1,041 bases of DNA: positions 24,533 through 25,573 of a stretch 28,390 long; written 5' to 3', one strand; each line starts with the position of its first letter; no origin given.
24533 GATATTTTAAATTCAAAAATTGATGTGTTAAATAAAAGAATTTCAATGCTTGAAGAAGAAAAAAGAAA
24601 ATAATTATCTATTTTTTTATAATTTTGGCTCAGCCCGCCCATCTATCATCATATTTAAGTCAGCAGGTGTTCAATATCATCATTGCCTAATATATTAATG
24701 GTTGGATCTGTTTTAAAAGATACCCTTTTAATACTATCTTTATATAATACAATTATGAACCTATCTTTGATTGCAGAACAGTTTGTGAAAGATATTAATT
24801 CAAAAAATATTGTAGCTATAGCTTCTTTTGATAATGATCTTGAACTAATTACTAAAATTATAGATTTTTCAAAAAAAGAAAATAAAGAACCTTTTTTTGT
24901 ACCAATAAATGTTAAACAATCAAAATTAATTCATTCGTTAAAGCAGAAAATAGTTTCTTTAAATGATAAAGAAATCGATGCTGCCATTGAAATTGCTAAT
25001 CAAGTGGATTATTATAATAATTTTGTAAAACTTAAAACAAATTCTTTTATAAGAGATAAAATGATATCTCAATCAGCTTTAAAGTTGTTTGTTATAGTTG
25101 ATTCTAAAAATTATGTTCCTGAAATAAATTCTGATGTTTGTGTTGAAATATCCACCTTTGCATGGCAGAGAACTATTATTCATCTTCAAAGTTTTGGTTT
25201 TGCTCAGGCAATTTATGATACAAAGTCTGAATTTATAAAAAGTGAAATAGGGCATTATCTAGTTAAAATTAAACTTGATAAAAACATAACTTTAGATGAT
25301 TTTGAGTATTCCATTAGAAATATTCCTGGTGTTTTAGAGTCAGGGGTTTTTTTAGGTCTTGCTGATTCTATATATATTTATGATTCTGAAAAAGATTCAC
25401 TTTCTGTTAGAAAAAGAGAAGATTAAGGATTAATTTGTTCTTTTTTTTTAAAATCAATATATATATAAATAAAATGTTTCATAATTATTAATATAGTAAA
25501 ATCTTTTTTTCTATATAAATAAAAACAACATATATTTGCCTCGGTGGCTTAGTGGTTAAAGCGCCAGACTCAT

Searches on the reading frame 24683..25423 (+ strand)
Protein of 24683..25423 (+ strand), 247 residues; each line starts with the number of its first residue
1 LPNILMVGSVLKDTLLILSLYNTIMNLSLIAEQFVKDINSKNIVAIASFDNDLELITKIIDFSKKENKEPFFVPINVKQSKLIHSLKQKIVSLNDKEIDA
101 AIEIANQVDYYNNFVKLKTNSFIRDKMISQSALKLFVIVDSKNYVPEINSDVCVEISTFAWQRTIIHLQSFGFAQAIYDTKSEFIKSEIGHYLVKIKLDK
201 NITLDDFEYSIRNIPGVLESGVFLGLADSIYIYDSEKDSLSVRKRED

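Call 7: search_protein_families(library=pfam, proteins=[window:24683-25423:+], max_evalue=1)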
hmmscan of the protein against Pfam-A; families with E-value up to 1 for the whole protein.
window:24683-25423:+ (247 aa): 3 families
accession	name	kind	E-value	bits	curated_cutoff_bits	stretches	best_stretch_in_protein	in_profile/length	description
PF06026.20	Rib_5-P_isom_A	-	2.3e-25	89.6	26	1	72-234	2-170/173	Ribose 5-phosphate isomerase A (phosphoriboisomerase A)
PF12230.13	PRP21_like_P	-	0.11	12.7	28.2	1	33-110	27-103/213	Pre-mRNA splicing factor PRP21 like protein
PF06574.18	FAD_syn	-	0.16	12.2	27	1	72-135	53-110/158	FAD synthetase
